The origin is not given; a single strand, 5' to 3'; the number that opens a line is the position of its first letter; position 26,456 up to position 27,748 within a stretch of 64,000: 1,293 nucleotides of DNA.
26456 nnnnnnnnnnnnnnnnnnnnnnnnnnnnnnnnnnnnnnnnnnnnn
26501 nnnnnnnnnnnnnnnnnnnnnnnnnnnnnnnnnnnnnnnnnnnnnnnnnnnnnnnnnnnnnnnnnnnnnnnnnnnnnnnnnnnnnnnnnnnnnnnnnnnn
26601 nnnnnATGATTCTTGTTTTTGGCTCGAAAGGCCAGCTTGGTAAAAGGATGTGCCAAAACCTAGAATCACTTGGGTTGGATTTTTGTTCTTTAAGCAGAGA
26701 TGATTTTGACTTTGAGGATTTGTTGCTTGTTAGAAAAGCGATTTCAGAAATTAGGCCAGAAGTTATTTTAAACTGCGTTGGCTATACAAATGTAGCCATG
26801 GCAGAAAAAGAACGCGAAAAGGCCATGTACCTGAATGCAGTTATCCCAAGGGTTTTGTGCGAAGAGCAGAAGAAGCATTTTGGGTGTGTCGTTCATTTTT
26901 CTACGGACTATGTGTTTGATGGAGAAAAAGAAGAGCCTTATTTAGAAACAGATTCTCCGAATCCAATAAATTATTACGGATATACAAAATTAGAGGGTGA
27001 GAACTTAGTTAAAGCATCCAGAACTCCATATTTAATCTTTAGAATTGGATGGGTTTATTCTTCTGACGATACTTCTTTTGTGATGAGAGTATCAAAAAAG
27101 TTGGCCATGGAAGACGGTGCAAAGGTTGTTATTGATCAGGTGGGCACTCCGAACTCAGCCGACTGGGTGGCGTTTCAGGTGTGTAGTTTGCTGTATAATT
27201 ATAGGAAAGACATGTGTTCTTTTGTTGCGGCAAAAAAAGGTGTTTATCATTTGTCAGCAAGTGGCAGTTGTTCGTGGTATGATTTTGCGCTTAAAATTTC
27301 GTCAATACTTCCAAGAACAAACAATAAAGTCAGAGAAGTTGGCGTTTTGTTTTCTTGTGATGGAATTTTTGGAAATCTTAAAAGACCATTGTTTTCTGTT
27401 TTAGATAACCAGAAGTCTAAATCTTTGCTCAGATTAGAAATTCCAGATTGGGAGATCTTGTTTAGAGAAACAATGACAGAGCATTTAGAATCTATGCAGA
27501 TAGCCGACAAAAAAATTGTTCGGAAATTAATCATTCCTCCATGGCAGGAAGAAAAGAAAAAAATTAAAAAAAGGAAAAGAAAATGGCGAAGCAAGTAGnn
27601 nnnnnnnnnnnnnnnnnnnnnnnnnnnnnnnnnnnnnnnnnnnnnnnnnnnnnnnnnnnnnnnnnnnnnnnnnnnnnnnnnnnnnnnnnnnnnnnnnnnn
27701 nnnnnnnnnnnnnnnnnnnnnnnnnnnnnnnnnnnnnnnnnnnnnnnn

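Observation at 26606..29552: Phage-encoded dTDP-sugar pathway (RmlA, RmlB, RmlD-like) without RmlC, linked to a distal aminotransferase, acetyltransferase and glycosyltransferase block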

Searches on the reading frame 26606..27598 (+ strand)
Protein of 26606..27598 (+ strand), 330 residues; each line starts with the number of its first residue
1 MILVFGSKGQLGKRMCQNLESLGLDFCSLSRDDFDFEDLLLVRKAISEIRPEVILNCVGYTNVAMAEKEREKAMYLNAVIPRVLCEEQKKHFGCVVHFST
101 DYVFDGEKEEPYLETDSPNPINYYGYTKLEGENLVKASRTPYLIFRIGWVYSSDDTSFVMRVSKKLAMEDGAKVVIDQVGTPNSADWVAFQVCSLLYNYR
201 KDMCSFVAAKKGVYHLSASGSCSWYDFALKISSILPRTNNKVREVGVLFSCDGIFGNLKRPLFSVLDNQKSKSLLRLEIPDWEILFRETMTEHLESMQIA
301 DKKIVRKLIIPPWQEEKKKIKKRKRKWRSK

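Call 4: search_protein_families(library=pfam, proteins=[window:26606-27598:+], max_evalue=0.01)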
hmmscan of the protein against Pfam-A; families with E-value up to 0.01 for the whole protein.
window:26606-27598:+ (330 aa): 4 families
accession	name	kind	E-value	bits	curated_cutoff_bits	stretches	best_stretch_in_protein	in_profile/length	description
PF04321.23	RmlD_sub_bind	-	1e-69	235.2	27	1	2-291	3-283/287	RmlD substrate binding domain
PF01370.27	Epimerase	-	3.5e-19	69.6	20.9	1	2-168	1-195/240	NAD dependent epimerase/dehydratase family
PF16363.11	GDP_Man_Dehyd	-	7.2e-06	26.1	27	1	34-147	59-176/332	GDP-mannose 4,6 dehydratase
PF07993.18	NAD_binding_4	-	0.00026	20.6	20.1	1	84-156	122-213/258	Male sterility protein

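Call 5: search_protein_families(library=ncbifam, proteins=[window:26606-27598:+], max_evalue=0.01)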
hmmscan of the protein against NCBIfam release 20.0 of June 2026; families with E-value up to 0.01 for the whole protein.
window:26606-27598:+ (330 aa): 5 families
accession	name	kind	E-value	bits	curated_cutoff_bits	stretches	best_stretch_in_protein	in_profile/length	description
TIGR01214.1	rmlD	equivalog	2e-68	230.5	224.05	1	2-291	2-283/285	dTDP-4-dehydrorhamnose reductase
NF007440.0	PRK09987.1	equivalog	9.3e-43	146.6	308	1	2-295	3-295/299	dTDP-4-dehydrorhamnose reductase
TIGR01179.1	galE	equivalog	0.00054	18.9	262.3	1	35-138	55-159/332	UDP-glucose 4-epimerase GalE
TIGR01181.1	dTDP_gluc_dehyt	equivalog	0.0015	17.7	365.1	1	35-142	58-169/321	dTDP-glucose 4,6-dehydratase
NF042423.1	oxyalk_red_Shew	equivalog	0.0031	16.6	580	0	2-162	11-186/331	2-alkyl-3-oxoalkanoate reductase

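Call 18: search_solved_structures(query=window:26606-27598:+, max_evalue=0.00001, show_alignments=3)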
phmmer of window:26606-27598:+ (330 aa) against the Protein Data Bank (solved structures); distinct sequences matched with E-value up to 0.00001: 13.
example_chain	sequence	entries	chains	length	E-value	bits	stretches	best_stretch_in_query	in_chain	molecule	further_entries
1vl0_A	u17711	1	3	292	3e-41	144.8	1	2-297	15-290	DTDP-4-dehydrorhamnose reductase, rfbD ortholog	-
3sc6_A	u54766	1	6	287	1.7e-40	142.3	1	2-284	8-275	dTDP-4-dehydrorhamnose reductase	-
1kbz_A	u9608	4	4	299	2e-35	125.6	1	2-294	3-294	dTDP-glucose oxidoreductase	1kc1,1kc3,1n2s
8ctr_A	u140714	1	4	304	4.4e-35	124.5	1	2-292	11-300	dTDP-4-dehydrorhamnose reductase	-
8g22_A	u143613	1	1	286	7.3e-30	107.4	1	1-288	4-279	dTDP-4-dehydrorhamnose reductase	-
4wpg_A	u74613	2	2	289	5.8e-28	101.1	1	1-285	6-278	dTDP-4-dehydrorhamnose reductase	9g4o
2ggs_A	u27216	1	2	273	1.4e-20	76.9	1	33-276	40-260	273aa long hypothetical dTDP-4-dehydrorhamnose reductase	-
5u9c_A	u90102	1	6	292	1.2e-17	67.2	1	2-235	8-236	dTDP-4-dehydrorhamnose Reductase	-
2ydx_A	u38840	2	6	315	2.4e-14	56.4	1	2-234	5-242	METHIONINE ADENOSYLTRANSFERASE 2 SUBUNIT BETA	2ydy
4ndn_E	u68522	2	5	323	2.6e-14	56.3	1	2-234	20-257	Methionine adenosyltransferase 2 subunit beta | Isoform 2 of Methionine adenosyltransferase 2 subunit beta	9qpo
4ktt_E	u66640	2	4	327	2.7e-14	56.2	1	2-234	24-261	Methionine adenosyltransferase 2 subunit beta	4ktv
30gd_E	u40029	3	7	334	2.9e-14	56.1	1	2-234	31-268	Isoform 1 of Methionine adenosyltransferase 2 subunit beta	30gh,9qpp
9gpi_D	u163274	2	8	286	2e-13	53.3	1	2-242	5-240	dTDP-4-dehydrorhamnose reductase, putative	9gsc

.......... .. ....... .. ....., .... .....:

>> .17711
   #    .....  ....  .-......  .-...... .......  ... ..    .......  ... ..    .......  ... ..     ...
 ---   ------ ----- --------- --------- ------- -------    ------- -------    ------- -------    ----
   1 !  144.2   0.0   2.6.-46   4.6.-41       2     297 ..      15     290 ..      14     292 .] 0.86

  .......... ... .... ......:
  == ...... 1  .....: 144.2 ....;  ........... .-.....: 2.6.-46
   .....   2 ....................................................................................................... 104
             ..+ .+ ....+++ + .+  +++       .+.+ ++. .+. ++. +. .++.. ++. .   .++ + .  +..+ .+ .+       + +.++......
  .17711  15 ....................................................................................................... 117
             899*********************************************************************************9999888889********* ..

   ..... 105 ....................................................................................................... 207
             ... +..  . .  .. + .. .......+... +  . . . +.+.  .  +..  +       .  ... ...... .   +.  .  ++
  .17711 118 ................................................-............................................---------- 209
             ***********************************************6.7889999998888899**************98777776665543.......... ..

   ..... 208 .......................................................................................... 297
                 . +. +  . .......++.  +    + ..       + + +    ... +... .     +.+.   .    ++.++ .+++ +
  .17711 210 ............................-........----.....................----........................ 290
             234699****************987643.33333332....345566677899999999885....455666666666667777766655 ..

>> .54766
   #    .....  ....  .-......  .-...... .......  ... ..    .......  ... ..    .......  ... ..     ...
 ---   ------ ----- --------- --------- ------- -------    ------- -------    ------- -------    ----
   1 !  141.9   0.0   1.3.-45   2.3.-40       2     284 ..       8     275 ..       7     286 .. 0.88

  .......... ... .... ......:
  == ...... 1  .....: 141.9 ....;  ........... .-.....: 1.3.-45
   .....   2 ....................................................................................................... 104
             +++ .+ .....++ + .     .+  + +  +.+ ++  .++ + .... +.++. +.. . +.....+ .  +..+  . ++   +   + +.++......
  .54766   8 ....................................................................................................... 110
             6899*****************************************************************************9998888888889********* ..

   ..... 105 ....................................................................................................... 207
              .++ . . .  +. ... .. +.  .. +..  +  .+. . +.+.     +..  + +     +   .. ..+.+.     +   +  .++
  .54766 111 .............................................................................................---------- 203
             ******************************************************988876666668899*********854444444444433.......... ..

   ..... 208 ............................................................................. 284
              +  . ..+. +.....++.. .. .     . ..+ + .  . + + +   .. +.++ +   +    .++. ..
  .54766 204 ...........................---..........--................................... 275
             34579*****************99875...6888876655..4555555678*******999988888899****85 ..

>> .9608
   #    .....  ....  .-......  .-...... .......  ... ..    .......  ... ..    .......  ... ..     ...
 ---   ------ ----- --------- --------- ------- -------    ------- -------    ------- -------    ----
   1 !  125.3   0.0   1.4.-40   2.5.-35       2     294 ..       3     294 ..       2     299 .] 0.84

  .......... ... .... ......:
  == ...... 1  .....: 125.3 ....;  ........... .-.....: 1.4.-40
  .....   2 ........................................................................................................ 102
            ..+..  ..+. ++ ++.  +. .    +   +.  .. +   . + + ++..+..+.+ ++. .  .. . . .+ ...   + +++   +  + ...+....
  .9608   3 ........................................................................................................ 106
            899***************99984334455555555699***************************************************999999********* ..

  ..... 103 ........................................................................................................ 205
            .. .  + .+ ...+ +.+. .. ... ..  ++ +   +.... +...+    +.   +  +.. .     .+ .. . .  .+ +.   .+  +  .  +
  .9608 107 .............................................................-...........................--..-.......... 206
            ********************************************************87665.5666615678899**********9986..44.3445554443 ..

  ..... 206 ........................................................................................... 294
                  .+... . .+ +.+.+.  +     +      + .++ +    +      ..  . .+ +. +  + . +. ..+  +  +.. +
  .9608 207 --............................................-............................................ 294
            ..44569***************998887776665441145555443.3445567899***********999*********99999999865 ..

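Call 20: find_related_loci(query=window:26606-27598:+, collection=viral_contigs, flank=10000)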
Query window:26606-27598:+ (330 aa) in viral_contigs; peptide patterns used: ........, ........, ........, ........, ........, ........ (x = any residue, [..] = any of these).
5 stretches matched a pattern; 1 encode a relative of the query (tblastn E <= 1e-3); 1 distinct loci.
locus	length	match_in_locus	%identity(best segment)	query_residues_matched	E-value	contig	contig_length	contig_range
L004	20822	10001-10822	36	2-283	5e-40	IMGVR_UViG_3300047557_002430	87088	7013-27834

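Call 21: find_homologous_proteins(query=window:26606-27598:+, max_evalue=1e-20)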
Query window:26606-27598:+ (330 aa): 2909 proteins with E <= 1e-20 among 4960 candidates; the best 120 are listed.
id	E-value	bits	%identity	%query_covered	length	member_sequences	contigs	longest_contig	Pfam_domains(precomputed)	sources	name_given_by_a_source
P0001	2.3e-222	755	100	100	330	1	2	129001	PF04321.24,PF16363.12,PF01370.28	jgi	-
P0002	3.3e-196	669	87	96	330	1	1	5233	PF04321.24,PF01370.28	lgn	-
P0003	2.7e-75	272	42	100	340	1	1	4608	PF04321.24,PF16363.12,PF01370.28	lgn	-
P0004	2.6e-55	206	36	90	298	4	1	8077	PF04321.24,PF16363.12,PF07993.19,PF01370.28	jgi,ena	-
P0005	1.8e-52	197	37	94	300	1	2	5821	PF04321.24,PF16363.12,PF02719.22,PF01370.28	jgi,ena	-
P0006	2.3e-52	196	37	86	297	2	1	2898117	PF04321.24,PF16363.12,PF02719.22,PF01370.28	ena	-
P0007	8.9e-52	194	41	88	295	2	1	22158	PF04321.24,PF16363.12,PF01370.28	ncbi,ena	-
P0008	1.1e-51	194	39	85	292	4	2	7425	PF04321.24,PF16363.12,PF07993.19,PF01370.28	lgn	-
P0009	1.4e-51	194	38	88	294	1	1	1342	PF04321.24,PF16363.12,PF02719.22,PF01370.28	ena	-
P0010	1.7e-51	193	34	87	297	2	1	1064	PF04321.24,PF16363.12,PF02719.22,PF01370.28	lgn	-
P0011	3.0e-51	193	39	91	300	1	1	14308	PF04321.24,PF16363.12,PF01370.28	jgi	jgi:dTDP-4-dehydrorhamnose reductase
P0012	3.0e-51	192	38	88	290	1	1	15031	PF04321.24,PF16363.12,PF01370.28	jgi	jgi:dTDP-4-dehydrorhamnose reductase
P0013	3.7e-51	192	36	88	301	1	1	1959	PF04321.24,PF16363.12,PF01370.28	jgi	jgi:dTDP-4-dehydrorhamnose reductase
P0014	7.3e-51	191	37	88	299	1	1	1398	PF04321.24,PF16363.12,PF01370.28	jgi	jgi:dTDP-4-dehydrorhamnose reductase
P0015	1.9e-50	190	36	87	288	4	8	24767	PF04321.24,PF16363.12,PF01370.28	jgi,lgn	jgi:dTDP-4-dehydrorhamnose reductase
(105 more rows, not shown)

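Call 22: search_dna_similar(query=window:26606-27598:+, collection=phages, mode=protein, max_rows=30)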
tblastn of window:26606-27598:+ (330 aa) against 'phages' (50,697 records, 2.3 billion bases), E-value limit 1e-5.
Records with a match: 158; places in all: 158; records where one place covers at least 80% of the query: 18.
Best place of each record, by identity: <60% 158.
By first word of the organism name: Escherichia 107; Bacteriophage 16; Klebsiella 8; Campylobacter 5; Acinetobacter 3; Phapecoctavirus 3; Justusliebigvirus 3; Pseudomonas 2; Listeria 2; Salmonella 2; and 7 more.
By host as written in the record: - 31; Escherichia coli 29; Escherichia coli K-12 MG1655 18; Escherichia sp. 5; Campylobacter jejuni 5; Escherichia coli K-12 4; Escherichia coli EC3.18 4; Escherichia coli O177 3; and 46 more.
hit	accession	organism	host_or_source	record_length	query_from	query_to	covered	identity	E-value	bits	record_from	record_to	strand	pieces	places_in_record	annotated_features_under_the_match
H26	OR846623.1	Enterococcus phage Efs 1-1-1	Enterococcus faecalis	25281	1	298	90%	35.2%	2e-38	150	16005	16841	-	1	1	record has no annotation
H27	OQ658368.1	Pseudomonas phage sp.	Pseudomonas aeruginosa PACL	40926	2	282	85%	36.6%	1e-37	148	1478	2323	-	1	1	putative dTDP-4-dehydrorhamnose reductase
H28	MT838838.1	Bacteriophage sp.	human fecal samples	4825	2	292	88%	34.0%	8e-40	154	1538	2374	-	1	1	record has no annotation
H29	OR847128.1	Listeria phage LM 4-11-1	Listeria monocytogenes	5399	1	302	92%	32.6%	9e-32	130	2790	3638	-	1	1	record has no annotation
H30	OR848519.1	Listeria phage LM 4-14-1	Listeria monocytogenes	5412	1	302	92%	32.6%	2e-31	130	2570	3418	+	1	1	record has no annotation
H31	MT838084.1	Bacteriophage sp.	human fecal samples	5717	2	293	88%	33.7%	1e-36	145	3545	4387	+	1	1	record has no annotation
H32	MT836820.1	Bacteriophage sp.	human fecal samples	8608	2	282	85%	35.0%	3e-43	164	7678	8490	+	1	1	record has no annotation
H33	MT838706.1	Bacteriophage sp.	human fecal samples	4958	1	288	87%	34.1%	6e-35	140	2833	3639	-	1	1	record has no annotation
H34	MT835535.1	Bacteriophage sp.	human fecal samples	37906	2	282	85%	34.9%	2e-36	145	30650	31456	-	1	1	record has no annotation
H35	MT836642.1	Bacteriophage sp.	human fecal samples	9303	2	292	88%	32.1%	7e-36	143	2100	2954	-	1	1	record has no annotation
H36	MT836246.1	Bacteriophage sp.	human fecal samples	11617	2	286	86%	32.5%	8e-40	154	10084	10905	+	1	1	record has no annotation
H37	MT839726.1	Bacteriophage sp.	human fecal samples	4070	2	283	85%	31.4%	4e-36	144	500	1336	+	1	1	record has no annotation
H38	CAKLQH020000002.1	Acinetobacter phage MD-2021a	not known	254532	2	294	89%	30.2%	1e-35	142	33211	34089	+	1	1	rmlD: dTDP-4-dehydrorhamnose reductase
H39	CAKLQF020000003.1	Acinetobacter phage MD-2021a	not known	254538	2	294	89%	30.2%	1e-35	142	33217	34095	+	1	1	rmlD: dTDP-4-dehydrorhamnose reductase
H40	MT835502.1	Bacteriophage sp.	human fecal samples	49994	2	294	89%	29.6%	4e-34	138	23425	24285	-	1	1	record has no annotation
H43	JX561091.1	Escherichia phage phAPEC8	Escherichia coli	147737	3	236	71%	33.1%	3e-20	97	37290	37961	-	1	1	putative dTDP-4-dehydrorhamnose reductase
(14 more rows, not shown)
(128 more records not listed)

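Call 23: get_annotated_region(hit=H43, flank=7000)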
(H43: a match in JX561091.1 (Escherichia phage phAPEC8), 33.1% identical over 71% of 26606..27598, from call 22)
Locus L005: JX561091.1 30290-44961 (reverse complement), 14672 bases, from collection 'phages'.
description: Escherichia phage phAPEC8, complete genome.
organism: Escherichia phage phAPEC8 (NCBI taxid 1229753)
taxonomy: Viruses; Duplodnaviria; Heunggongvirae; Uroviricota; Caudoviricetes; Stephanstirmvirinae; Phapecoctavirus; Escherichia virus phAPEC8
host: Escherichia coli; source: water sample in the vicinity of a poultry house; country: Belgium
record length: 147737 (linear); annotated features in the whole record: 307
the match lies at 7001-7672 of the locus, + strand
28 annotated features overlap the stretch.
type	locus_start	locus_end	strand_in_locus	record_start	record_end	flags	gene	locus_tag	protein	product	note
CDS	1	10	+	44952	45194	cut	-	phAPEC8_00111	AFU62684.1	hypothetical protein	-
CDS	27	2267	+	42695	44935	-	-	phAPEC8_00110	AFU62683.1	putative ribonucleotide reductase of class Ia (aerobic) alpha subunit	similar to the Salmonella phages PVP-SE1 and Felix O1, and the Escherichia phage rv5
CDS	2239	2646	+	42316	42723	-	-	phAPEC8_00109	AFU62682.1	hypothetical protein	-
CDS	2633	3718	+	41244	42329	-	-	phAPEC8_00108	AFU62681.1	putative ribonucleotide reductase of class Ia (aerobic) beta subunit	similar to the Salmonella phages PVP-SE1 and Felix O1, and Escherichia phage rv5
CDS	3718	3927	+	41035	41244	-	-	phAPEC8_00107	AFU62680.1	hypothetical protein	-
CDS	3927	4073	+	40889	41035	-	-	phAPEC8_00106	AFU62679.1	hypothetical protein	-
CDS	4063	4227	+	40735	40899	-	-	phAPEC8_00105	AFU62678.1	hypothetical protein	-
CDS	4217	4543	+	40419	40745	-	-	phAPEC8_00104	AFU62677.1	hypothetical protein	-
CDS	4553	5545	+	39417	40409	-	-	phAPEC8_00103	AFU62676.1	putative dTDP-glucose 4,6-dehydratase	-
CDS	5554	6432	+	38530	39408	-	-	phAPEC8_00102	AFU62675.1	putative glucose-1-phosphate thymidylyltransferase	-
CDS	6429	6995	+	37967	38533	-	-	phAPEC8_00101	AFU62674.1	putative dTDP-4-dehydrorhamnose 3,5-epimerase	-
CDS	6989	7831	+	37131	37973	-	-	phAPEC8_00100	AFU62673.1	putative dTDP-4-dehydrorhamnose reductase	-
CDS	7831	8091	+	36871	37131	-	-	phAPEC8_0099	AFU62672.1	putative glutaredoxin 1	similar to Salmonella phage PVP-SE1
CDS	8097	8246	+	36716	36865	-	-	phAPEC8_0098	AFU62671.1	hypothetical protein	-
CDS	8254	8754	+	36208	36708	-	-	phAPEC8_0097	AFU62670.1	putative bacteriophage T4-like lysozyme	-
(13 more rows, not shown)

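Call 31: find_encoding_contigs(protein=P0003, flank=10000, max_places=4)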
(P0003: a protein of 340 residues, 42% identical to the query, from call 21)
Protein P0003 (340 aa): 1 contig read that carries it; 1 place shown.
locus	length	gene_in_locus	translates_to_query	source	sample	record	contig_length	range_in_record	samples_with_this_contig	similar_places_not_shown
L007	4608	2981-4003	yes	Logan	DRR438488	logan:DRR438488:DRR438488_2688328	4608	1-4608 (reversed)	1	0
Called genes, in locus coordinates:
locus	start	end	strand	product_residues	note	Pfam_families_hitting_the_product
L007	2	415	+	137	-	?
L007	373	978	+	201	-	PF02075:RuvC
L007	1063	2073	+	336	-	-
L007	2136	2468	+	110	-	-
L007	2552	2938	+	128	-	-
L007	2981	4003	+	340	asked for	PF01370:Epimerase, PF04321:RmlD_sub_bind, PF16363:GDP_Man_Dehyd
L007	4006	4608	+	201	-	?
